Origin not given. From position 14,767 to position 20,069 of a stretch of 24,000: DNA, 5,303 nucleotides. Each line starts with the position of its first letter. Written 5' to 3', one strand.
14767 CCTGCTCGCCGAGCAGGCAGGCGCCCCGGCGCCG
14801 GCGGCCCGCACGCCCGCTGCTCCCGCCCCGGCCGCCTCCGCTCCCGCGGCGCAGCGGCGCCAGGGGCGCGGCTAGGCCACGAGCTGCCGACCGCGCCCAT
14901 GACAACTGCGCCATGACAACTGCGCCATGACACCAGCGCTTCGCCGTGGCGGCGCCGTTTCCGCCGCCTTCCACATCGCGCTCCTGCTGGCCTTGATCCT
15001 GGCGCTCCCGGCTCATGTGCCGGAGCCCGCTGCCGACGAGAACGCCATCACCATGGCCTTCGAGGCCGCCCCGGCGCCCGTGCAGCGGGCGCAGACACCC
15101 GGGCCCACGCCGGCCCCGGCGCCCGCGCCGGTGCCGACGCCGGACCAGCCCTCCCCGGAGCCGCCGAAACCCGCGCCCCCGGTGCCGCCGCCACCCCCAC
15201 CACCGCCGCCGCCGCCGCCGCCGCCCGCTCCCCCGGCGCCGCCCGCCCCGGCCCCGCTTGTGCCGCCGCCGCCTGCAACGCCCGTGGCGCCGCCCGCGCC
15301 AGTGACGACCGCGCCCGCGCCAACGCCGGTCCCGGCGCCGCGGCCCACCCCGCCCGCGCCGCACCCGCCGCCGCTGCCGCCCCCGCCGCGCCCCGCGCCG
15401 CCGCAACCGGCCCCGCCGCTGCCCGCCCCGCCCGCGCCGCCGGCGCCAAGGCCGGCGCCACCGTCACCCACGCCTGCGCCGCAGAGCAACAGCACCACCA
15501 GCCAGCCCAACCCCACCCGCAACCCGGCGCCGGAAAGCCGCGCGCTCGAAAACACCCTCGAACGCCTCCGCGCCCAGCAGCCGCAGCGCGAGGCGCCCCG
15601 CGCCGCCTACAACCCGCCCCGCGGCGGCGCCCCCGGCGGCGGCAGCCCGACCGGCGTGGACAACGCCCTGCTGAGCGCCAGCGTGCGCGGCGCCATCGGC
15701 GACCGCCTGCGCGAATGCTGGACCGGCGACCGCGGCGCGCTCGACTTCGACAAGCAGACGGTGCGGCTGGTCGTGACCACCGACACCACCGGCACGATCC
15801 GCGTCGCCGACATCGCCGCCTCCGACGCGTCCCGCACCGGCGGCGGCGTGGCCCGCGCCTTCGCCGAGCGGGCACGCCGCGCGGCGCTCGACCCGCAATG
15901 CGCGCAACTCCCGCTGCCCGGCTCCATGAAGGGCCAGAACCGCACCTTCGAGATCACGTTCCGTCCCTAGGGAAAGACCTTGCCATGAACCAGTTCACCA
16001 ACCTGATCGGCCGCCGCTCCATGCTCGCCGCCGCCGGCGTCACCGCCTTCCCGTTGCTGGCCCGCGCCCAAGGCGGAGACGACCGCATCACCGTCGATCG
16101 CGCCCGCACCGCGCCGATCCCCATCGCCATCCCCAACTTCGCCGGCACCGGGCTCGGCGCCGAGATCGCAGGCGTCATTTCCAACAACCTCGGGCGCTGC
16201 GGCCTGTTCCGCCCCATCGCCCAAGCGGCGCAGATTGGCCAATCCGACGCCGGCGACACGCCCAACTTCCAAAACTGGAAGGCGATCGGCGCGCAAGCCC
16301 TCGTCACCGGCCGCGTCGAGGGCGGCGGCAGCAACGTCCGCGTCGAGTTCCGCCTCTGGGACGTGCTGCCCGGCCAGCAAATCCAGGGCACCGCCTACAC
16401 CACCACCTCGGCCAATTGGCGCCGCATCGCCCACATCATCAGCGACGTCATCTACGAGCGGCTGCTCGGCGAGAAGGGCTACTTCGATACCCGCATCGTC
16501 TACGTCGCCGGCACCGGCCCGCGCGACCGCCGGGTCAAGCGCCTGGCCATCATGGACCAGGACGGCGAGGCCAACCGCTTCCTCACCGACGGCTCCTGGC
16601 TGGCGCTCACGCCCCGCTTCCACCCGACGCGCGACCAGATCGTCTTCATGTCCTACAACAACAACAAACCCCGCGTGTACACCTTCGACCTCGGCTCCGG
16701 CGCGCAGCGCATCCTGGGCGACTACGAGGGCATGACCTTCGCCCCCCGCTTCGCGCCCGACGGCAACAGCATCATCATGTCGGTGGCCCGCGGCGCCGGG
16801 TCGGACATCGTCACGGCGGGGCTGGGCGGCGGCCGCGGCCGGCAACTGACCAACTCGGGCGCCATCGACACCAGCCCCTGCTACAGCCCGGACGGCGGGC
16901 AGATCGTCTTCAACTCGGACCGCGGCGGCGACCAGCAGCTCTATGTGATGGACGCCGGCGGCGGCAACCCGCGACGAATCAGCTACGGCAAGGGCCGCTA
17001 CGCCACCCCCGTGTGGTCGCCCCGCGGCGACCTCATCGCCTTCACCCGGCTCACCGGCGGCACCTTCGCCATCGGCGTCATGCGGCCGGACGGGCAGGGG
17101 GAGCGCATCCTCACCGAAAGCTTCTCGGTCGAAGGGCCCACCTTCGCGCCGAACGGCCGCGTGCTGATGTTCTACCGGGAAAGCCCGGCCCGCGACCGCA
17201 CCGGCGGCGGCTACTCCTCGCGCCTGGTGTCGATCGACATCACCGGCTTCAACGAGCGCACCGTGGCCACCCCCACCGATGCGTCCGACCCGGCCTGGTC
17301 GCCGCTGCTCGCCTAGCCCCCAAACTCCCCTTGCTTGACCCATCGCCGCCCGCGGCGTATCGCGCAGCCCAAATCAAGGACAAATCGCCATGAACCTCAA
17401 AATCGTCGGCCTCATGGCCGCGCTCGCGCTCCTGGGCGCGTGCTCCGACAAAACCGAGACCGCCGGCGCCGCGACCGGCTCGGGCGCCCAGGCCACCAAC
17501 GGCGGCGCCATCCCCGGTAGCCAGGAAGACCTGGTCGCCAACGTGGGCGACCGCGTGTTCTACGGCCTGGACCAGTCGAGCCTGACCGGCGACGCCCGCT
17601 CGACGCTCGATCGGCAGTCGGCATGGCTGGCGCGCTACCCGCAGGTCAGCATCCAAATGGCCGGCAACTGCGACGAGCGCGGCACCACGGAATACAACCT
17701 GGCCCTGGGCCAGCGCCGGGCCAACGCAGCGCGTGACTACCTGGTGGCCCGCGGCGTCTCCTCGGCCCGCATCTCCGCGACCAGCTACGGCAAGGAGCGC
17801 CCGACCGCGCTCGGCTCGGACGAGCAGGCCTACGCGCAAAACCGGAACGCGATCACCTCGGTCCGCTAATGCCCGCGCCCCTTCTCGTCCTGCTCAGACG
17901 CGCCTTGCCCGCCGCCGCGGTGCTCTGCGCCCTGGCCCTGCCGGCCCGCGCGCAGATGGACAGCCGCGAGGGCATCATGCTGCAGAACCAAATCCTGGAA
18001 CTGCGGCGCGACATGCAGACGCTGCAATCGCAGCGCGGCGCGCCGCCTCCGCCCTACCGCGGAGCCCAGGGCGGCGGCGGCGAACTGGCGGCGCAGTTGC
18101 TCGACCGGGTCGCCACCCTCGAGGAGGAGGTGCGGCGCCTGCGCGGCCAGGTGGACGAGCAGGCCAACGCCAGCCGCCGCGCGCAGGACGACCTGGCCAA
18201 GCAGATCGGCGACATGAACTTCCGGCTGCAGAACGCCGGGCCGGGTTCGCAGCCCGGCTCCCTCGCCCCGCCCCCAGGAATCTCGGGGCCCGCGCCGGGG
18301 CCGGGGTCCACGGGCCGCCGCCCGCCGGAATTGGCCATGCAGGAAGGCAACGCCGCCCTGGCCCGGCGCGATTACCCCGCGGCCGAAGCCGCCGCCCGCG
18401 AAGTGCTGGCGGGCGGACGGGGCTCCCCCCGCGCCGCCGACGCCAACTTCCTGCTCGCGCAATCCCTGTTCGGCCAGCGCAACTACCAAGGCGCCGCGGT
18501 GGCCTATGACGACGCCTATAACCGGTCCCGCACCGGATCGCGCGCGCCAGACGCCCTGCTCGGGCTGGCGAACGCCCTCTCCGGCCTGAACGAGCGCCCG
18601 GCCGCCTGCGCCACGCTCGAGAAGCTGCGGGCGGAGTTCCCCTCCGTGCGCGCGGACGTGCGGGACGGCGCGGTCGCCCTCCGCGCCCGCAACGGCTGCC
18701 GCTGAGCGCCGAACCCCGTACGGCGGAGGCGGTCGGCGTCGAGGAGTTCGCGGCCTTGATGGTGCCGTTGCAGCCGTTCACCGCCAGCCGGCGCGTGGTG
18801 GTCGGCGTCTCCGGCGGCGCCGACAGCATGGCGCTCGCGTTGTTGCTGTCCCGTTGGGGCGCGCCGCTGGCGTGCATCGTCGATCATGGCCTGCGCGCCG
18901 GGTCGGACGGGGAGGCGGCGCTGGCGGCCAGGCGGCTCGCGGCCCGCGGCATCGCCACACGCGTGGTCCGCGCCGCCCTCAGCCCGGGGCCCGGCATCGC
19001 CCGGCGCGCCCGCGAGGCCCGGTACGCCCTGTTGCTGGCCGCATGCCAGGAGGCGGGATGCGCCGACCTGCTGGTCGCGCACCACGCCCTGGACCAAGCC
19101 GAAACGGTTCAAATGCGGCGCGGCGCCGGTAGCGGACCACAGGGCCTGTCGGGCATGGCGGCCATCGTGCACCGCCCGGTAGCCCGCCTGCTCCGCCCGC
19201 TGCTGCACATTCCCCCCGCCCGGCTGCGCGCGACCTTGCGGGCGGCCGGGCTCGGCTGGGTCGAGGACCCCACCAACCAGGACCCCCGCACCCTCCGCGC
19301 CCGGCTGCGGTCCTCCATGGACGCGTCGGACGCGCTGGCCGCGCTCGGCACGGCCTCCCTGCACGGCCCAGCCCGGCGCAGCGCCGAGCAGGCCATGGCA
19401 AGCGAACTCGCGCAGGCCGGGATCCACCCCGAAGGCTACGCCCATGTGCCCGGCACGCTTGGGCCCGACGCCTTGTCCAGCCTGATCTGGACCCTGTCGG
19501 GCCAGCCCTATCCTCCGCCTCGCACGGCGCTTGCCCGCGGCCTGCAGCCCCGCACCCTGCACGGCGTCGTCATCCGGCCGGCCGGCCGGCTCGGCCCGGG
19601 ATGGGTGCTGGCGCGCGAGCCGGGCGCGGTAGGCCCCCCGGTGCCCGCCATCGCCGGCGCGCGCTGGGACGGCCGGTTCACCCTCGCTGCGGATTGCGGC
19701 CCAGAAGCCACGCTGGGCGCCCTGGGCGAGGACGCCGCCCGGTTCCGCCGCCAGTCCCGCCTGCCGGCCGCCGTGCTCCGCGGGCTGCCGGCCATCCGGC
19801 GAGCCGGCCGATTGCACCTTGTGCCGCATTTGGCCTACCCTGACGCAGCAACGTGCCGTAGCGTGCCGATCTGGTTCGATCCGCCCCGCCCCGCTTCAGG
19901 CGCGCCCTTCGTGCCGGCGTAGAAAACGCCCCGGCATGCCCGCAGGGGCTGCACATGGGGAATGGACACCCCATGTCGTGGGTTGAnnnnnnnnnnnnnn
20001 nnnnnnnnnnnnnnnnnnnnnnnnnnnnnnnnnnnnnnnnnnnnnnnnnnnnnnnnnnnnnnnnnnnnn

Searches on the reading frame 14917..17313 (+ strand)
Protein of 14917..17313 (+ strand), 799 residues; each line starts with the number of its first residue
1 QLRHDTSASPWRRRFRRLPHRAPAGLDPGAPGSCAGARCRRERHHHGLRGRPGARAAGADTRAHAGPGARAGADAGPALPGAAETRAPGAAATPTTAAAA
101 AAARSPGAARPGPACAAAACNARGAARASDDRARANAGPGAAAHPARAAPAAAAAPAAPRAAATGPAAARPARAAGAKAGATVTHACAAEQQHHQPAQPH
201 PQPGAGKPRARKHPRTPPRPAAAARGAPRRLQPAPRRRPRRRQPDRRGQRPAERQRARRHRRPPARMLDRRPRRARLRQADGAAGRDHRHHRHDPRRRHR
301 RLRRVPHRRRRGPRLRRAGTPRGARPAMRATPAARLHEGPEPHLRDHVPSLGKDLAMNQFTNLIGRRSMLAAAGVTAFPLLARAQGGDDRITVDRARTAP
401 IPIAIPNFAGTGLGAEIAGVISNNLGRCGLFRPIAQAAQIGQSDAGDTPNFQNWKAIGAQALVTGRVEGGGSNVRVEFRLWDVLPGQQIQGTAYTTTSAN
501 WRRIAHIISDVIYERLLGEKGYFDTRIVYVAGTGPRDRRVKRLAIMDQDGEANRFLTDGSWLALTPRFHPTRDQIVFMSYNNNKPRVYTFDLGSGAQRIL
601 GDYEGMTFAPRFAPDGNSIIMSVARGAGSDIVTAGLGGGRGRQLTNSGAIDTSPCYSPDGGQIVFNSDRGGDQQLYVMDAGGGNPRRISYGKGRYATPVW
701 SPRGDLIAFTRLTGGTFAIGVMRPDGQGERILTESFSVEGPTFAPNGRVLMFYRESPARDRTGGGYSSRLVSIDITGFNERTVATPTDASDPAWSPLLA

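Call 15: search_protein_families(library=pfam, proteins=[window:14917-17313:+], max_evalue=0.001)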
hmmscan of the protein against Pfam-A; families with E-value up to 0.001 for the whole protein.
window:14917-17313:+ (799 aa): 3 families
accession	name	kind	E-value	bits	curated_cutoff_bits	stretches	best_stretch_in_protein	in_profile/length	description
PF04052.18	TolB_N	-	3.3e-26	91.9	22.4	1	390-489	2-106/106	TolB amino-terminal domain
PF07676.18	PD40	-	3.7e-19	68.6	20.9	1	642-677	2-38/38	WD40-like Beta Propeller Repeat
PF00930.27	DPPIV_N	-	9e-05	21.8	22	0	540-622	259-346/354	Dipeptidyl peptidase IV (DPP IV) N-terminal region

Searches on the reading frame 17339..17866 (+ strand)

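Call 15: search_protein_families(library=pfam, proteins=[window:17339-17866:+], max_evalue=0.001)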
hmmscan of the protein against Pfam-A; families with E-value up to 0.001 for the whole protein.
window:17339-17866:+ (176 aa): 1 family
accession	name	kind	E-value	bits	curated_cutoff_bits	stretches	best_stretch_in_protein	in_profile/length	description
PF00691.25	OmpA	-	1.2e-17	64.4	27.2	1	78-169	5-98/98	OmpA family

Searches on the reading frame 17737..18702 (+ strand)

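Call 15: search_protein_families(library=pfam, proteins=[window:17737-18702:+], max_evalue=0.001)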
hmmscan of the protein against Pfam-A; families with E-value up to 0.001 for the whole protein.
window:17737-18702:+ (322 aa): 5 families
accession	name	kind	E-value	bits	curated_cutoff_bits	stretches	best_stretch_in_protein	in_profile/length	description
PF13432.12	TPR_16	-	2.7e-07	31.3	32.7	1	202-261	2-57/65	Tetratricopeptide repeat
PF13174.12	TPR_6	-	6.8e-05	23.7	26.3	0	272-302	1-31/33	Tetratricopeptide repeat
PF07719.23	TPR_2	-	0.0001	22.6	27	0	234-261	1-28/34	Tetratricopeptide repeat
PF14559.12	TPR_19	-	0.00024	21.8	25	1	244-303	1-57/68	Tetratricopeptide repeat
PF16331.10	TolA_bind_tri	-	0.00044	20.7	30.1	1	118-166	20-68/76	TolA binding protein trimerisation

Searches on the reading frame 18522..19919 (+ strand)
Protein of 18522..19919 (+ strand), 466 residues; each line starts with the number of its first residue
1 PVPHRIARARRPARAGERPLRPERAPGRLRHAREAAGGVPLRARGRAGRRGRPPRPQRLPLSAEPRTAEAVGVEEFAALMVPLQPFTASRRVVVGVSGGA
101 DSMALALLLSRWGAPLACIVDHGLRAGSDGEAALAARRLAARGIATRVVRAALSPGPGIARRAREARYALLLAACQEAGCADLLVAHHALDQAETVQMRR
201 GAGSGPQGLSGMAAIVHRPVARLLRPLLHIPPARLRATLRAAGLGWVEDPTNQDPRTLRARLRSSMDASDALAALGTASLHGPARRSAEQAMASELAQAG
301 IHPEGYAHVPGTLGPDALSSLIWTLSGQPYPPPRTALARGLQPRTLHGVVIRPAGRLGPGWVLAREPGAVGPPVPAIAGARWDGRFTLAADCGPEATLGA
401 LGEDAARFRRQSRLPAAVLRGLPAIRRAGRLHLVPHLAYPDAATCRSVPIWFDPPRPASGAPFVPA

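Call 15: search_protein_families(library=pfam, proteins=[window:18522-19919:+], max_evalue=0.001)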
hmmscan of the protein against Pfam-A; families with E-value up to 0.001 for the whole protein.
window:18522-19919:+ (466 aa): 1 family
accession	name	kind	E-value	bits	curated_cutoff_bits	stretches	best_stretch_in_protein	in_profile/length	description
PF01171.26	ATP_bind_3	-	3.9e-37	128.2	27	1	92-264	2-181/182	PP-loop family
